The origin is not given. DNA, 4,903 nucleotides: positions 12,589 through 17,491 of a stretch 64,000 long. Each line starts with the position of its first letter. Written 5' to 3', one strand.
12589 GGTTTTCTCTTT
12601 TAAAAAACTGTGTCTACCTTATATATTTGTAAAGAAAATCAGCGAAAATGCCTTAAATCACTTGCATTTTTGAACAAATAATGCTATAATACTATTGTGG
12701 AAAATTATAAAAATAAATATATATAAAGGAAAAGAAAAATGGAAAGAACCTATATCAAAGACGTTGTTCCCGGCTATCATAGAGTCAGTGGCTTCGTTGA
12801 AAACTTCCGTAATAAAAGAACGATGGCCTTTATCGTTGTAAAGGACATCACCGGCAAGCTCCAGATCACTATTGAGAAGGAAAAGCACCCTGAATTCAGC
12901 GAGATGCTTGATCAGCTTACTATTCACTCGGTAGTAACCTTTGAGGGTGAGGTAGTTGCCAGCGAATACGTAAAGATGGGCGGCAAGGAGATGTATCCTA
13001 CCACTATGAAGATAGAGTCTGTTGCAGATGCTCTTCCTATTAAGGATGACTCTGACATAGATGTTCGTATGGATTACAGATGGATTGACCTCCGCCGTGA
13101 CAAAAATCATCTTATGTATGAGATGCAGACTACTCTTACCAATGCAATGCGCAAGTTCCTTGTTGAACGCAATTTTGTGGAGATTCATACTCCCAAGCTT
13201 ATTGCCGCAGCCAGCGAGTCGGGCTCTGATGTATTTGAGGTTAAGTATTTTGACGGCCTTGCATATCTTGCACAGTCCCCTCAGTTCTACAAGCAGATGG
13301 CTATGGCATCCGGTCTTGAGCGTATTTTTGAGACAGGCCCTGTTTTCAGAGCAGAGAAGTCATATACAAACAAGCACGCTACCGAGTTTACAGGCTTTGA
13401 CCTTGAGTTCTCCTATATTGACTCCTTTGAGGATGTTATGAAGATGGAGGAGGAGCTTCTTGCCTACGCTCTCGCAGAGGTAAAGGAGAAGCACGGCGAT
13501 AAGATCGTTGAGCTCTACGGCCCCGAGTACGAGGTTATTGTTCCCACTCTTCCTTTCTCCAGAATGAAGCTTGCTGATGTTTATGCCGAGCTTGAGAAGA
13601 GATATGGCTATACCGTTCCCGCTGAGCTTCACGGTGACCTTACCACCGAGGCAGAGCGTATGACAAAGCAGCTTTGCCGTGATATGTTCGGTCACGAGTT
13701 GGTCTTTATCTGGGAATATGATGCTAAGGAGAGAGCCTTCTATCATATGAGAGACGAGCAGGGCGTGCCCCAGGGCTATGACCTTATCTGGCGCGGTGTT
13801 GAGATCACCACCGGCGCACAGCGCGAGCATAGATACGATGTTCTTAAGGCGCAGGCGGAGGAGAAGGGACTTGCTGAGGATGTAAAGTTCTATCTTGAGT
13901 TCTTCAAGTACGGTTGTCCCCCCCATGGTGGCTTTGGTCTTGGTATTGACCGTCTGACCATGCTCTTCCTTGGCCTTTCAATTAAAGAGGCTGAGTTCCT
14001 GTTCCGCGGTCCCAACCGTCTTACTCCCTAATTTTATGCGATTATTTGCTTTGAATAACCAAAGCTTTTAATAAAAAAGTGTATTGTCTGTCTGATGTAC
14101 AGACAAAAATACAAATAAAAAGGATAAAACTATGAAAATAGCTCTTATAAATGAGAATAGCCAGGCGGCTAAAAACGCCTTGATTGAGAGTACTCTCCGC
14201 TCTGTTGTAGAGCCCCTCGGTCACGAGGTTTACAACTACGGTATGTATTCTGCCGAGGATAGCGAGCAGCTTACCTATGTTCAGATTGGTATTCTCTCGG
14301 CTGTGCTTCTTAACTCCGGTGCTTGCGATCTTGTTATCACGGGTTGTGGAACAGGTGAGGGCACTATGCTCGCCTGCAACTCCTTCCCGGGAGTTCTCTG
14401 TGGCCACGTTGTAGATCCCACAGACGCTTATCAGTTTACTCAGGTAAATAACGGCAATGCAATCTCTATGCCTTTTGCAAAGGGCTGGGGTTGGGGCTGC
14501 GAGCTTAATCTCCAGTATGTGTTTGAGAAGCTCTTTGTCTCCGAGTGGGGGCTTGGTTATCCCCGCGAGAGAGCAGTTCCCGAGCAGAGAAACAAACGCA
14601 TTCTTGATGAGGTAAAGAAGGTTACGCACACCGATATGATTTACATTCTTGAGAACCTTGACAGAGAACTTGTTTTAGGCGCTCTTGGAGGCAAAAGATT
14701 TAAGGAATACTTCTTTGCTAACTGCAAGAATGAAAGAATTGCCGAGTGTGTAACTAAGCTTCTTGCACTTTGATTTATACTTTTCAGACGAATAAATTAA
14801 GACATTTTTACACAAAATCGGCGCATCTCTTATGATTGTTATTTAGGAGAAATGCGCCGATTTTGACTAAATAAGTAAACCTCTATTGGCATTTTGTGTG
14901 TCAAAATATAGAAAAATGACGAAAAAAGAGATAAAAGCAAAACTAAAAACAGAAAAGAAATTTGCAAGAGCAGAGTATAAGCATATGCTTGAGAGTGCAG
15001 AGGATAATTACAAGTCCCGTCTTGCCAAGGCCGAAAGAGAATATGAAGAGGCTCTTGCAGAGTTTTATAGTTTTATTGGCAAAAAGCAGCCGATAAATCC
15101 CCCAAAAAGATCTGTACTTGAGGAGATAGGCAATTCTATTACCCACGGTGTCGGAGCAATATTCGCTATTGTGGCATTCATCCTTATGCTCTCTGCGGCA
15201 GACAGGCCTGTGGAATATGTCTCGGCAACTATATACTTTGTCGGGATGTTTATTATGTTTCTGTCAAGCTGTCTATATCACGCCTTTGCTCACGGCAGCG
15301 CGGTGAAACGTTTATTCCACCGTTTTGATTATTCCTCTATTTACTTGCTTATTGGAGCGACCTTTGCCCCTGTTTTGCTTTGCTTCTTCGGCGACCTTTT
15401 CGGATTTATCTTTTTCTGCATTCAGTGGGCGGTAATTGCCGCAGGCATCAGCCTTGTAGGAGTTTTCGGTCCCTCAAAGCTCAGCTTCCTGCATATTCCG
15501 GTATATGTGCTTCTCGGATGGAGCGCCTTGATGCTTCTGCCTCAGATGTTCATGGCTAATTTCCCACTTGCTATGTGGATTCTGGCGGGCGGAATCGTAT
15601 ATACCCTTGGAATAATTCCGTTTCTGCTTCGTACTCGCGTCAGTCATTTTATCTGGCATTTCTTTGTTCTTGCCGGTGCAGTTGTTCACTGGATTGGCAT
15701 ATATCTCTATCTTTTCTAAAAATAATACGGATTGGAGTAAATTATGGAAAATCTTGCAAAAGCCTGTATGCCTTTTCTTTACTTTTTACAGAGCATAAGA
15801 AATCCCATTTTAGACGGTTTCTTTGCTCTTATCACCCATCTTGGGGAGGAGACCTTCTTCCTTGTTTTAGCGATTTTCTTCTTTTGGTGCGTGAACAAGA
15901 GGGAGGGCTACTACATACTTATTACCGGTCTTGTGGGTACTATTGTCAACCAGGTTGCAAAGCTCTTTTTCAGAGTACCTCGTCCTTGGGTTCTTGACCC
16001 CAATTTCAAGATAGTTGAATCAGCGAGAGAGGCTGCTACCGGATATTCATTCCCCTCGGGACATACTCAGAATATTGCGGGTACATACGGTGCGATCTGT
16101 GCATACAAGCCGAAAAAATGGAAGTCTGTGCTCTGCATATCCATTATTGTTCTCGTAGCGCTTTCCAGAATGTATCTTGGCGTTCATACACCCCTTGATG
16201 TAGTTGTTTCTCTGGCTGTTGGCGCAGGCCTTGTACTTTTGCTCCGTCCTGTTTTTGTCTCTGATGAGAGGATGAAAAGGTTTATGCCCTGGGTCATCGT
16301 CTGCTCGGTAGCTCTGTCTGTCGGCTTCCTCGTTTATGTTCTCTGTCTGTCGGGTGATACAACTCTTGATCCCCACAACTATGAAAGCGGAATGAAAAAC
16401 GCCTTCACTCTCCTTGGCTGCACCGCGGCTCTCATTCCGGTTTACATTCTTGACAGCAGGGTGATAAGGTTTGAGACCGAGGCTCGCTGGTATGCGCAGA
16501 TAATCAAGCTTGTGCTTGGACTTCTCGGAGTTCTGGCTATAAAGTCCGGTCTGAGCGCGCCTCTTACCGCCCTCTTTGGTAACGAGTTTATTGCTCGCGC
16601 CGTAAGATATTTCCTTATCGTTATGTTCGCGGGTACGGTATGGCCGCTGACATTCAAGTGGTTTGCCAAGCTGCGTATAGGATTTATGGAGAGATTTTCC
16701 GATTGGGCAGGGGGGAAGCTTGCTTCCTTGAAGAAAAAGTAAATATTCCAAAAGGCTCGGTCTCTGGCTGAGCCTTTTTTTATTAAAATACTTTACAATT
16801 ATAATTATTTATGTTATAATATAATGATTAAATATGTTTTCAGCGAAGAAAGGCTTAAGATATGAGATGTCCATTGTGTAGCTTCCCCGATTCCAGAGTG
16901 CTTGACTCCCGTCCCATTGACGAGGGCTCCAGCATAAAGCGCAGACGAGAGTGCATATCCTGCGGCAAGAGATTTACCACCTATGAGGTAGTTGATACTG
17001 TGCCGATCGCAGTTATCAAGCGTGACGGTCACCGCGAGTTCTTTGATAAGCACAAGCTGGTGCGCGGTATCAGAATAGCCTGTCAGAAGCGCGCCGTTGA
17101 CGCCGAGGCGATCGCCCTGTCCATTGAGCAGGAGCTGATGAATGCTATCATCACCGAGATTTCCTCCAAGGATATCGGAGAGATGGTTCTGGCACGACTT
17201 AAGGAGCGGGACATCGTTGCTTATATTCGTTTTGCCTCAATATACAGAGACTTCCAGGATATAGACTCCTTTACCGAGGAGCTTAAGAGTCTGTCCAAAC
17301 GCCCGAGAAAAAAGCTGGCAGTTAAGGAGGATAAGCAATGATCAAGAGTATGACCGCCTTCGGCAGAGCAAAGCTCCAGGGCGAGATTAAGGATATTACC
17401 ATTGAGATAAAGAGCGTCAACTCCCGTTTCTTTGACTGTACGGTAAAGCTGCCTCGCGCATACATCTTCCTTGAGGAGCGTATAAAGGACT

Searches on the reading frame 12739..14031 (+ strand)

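Call 50: search_protein_families(library=pfam, proteins=[window:12739-14031:+], max_evalue=0.001)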
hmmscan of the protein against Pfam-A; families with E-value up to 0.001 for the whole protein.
window:12739-14031:+ (430 aa): 2 families
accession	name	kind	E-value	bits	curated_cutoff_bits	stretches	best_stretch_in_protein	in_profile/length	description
PF00152.25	tRNA-synt_2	-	2.6e-73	247.2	25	1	107-418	2-301/308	tRNA synthetases class II (D, K and N)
PF01336.31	tRNA_anti-codon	-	3.5e-10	40.1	27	1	15-91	2-73/75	OB-fold nucleic acid binding domain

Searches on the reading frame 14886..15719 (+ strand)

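Call 50: search_protein_families(library=pfam, proteins=[window:14886-15719:+], max_evalue=0.001)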
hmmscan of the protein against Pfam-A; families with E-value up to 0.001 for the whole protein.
window:14886-15719:+ (277 aa): 1 family
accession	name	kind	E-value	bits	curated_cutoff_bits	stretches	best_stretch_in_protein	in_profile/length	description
PF03006.26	HlyIII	-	1.4e-28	100.5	26.2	1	78-269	4-224/224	Haemolysin-III related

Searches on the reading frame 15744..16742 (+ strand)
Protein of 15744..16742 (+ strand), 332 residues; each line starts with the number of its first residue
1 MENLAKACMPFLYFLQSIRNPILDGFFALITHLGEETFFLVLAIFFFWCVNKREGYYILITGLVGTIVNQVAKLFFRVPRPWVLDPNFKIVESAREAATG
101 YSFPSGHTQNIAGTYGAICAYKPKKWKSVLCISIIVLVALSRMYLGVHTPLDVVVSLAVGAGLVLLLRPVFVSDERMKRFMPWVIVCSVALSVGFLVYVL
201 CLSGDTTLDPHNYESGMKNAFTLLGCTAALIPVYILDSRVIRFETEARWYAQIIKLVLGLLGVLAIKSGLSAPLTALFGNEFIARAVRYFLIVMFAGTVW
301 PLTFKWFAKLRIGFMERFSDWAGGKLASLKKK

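Call 50: search_protein_families(library=pfam, proteins=[window:15744-16742:+], max_evalue=0.001)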
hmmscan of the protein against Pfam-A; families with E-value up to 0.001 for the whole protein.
window:15744-16742:+ (332 aa): 2 families
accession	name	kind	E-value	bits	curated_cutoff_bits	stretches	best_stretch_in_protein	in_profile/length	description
PF01569.27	PAP2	-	9.6e-24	84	27.2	1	58-168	5-122/130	PAP2 superfamily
PF14378.12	PAP2_3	-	1.9e-05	25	27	1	39-164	41-188/190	PAP2 superfamily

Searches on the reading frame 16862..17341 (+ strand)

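Call 50: search_protein_families(library=pfam, proteins=[window:16862-17341:+], max_evalue=0.001)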
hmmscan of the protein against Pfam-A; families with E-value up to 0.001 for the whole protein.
window:16862-17341:+ (159 aa): 2 families
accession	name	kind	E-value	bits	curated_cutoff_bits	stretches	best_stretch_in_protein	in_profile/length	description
PF22811.2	Zn_ribbon_NrdR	-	5.1e-21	74.8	27.2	1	1-42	1-42/42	Transcriptional repressor NrdR-like, N-terminal domain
PF03477.21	ATP-cone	-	3.5e-20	72.8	25.8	1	50-133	2-87/88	ATP cone domain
